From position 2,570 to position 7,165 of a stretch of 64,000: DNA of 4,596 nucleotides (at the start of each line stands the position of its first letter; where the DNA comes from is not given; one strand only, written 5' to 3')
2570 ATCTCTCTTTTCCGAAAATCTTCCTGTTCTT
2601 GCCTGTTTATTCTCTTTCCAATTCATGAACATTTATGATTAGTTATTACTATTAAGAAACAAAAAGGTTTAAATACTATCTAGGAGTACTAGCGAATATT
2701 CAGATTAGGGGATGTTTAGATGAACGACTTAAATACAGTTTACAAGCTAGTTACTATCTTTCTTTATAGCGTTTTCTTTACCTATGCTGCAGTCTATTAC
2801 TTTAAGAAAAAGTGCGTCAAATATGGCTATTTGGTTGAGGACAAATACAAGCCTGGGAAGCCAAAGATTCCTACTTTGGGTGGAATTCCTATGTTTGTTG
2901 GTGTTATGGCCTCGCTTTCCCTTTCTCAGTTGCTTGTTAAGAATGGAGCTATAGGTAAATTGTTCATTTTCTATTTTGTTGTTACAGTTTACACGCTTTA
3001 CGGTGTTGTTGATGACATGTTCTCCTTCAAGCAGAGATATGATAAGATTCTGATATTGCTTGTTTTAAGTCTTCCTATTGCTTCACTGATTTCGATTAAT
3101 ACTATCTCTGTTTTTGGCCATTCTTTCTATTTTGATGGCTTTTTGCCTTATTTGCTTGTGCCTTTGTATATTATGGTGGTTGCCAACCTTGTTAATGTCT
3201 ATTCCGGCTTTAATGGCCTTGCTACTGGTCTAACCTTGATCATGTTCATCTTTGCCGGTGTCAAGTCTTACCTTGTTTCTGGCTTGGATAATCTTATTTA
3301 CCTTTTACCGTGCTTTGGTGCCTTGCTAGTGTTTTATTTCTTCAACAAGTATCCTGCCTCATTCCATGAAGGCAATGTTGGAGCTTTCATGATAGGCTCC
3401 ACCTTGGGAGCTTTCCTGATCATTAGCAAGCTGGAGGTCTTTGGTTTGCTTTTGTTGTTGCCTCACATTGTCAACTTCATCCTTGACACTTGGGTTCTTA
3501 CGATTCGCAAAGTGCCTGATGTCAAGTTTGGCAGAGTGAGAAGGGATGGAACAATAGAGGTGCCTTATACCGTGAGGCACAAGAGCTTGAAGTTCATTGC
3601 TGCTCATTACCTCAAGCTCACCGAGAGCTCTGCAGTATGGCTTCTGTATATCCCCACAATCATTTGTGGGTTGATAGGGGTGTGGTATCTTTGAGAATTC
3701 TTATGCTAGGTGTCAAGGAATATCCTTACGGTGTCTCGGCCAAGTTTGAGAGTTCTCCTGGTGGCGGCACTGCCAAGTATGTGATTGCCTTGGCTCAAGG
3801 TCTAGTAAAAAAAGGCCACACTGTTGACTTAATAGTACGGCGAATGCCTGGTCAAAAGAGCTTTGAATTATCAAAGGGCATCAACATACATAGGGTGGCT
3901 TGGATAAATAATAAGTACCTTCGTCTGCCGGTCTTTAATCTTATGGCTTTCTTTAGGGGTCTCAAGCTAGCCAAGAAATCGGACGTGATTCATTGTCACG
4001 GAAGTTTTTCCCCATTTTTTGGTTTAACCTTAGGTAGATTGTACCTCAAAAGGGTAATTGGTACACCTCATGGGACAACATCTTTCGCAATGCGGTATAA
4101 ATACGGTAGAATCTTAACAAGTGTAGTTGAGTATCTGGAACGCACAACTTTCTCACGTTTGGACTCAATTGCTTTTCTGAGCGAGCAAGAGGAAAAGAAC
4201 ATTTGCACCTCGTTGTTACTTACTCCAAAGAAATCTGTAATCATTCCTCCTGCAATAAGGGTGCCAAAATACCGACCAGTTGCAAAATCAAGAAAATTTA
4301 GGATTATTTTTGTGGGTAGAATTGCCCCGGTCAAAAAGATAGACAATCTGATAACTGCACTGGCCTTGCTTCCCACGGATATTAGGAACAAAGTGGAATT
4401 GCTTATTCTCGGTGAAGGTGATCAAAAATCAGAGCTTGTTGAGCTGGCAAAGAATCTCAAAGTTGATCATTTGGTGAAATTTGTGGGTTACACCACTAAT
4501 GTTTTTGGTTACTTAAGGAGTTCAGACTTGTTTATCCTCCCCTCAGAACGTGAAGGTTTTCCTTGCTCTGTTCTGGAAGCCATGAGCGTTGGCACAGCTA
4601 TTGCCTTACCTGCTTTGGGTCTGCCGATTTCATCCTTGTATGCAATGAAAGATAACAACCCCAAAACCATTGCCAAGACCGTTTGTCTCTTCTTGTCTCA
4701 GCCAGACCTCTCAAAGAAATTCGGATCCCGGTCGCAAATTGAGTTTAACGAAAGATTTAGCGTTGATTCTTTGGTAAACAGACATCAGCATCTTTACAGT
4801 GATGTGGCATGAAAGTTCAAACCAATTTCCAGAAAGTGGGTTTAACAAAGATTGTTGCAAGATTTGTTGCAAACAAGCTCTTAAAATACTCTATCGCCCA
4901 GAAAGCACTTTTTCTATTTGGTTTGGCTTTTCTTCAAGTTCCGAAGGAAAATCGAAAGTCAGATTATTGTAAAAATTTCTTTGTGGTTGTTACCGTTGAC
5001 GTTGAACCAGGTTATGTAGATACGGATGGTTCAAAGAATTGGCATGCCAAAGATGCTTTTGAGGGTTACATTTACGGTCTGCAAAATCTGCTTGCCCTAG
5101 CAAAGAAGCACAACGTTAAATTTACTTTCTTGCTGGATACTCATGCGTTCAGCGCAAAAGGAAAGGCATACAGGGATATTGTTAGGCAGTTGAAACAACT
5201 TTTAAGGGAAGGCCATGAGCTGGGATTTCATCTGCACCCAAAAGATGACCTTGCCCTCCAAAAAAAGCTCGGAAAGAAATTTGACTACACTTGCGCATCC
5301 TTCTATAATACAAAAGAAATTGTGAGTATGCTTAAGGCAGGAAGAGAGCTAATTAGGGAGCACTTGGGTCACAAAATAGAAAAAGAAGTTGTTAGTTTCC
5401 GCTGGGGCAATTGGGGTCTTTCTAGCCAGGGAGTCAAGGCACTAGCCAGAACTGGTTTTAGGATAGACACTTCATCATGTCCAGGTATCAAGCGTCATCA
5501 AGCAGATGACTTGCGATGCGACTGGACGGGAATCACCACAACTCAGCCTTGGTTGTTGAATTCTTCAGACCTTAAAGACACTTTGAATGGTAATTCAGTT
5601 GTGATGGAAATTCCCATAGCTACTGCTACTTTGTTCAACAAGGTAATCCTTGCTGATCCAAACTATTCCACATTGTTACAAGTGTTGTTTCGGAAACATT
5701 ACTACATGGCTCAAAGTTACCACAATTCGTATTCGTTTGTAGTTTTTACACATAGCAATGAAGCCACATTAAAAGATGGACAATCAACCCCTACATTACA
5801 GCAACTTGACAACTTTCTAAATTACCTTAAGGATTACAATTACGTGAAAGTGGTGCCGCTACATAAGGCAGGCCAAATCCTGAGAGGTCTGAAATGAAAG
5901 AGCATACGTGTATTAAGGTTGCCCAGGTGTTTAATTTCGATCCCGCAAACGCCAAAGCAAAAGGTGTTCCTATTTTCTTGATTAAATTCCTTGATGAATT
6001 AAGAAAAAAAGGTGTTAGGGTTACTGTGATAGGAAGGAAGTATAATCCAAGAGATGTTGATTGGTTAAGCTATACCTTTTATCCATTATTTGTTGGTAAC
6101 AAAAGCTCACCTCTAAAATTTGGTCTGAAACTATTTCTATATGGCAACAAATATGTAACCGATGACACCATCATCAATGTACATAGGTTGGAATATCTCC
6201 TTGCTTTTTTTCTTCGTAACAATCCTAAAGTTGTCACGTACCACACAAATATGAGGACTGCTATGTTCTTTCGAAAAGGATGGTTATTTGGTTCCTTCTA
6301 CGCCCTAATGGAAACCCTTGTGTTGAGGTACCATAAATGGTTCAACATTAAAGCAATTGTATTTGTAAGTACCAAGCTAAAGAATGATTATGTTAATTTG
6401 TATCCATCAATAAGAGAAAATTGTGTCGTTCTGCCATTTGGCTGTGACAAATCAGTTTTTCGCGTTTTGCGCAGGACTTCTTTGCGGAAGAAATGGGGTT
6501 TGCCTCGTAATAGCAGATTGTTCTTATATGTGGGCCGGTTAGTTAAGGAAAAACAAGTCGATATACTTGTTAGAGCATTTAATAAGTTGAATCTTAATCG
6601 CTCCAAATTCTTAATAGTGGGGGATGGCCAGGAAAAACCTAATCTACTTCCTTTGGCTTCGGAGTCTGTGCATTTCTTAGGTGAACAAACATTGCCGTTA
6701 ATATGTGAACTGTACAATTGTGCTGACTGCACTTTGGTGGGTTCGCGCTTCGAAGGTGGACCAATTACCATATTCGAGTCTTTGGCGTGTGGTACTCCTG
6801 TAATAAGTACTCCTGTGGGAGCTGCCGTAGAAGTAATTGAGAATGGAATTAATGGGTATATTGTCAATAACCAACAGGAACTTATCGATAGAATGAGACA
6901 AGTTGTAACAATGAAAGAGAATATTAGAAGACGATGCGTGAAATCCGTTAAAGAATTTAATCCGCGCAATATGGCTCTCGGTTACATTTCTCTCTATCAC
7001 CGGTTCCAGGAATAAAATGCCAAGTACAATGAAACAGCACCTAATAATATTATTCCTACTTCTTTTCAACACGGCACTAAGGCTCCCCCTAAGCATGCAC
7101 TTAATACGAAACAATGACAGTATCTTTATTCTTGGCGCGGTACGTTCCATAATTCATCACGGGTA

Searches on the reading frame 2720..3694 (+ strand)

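Call 83: search_protein_families(library=pfam, proteins=[window:2720-3694:+], max_evalue=0.0001)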
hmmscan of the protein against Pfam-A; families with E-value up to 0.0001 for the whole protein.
window:2720-3694:+ (324 aa): 1 family
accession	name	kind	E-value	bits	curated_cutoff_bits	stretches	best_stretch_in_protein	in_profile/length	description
PF00953.26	Glycos_transf_4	-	5.7e-20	72.3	27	1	82-236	2-159/160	Glycosyl transferase family 4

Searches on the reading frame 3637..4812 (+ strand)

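Call 83: search_protein_families(library=pfam, proteins=[window:3637-4812:+], max_evalue=0.0001)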
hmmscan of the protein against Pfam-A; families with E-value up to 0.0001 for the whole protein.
window:3637-4812:+ (391 aa): 5 families
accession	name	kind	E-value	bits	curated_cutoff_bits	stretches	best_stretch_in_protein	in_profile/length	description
PF00534.26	Glycos_transf_1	-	1.6e-27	96.6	26.4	1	217-365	12-168/172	Glycosyl transferases group 1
PF13439.12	Glyco_transf_4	-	2.2e-22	80.3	28.5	1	43-207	2-166/170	Glycosyltransferase Family 4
PF13692.12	Glyco_trans_1_4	-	3.7e-22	79.6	27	1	221-328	2-110/142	Glycosyl transferases group 1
PF13579.12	Glyco_trans_4_4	-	1.9e-14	54.7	29.7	1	43-205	1-157/158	Glycosyl transferase 4-like domain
PF20706.3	GT4-conflict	-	1.4e-09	37.9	26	1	200-320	174-306/385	Family 4 Glycosyltransferase in conflict systems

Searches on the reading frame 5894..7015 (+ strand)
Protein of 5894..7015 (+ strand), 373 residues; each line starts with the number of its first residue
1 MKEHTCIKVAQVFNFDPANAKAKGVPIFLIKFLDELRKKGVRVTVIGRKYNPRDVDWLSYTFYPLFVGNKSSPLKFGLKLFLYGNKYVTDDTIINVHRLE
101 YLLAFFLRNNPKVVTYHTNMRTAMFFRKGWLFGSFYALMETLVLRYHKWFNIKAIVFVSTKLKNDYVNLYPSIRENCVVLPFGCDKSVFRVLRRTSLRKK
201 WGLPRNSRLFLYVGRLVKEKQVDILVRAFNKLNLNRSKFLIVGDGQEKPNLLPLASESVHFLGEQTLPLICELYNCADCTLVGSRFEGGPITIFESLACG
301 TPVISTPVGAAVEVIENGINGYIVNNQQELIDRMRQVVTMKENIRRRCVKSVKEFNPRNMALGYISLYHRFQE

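Call 83: search_protein_families(library=pfam, proteins=[window:5894-7015:+], max_evalue=0.0001)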
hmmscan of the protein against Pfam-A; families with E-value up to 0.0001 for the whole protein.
window:5894-7015:+ (373 aa): 3 families
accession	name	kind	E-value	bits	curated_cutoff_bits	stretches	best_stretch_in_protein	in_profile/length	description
PF00534.26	Glycos_transf_1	-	9.9e-31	107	26.4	1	195-353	3-170/172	Glycosyl transferases group 1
PF13692.12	Glyco_trans_1_4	-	1.8e-29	103.3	27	1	209-338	3-140/142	Glycosyl transferases group 1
PF13439.12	Glyco_transf_4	-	2.6e-09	37.8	28.5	1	24-185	3-167/170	Glycosyltransferase Family 4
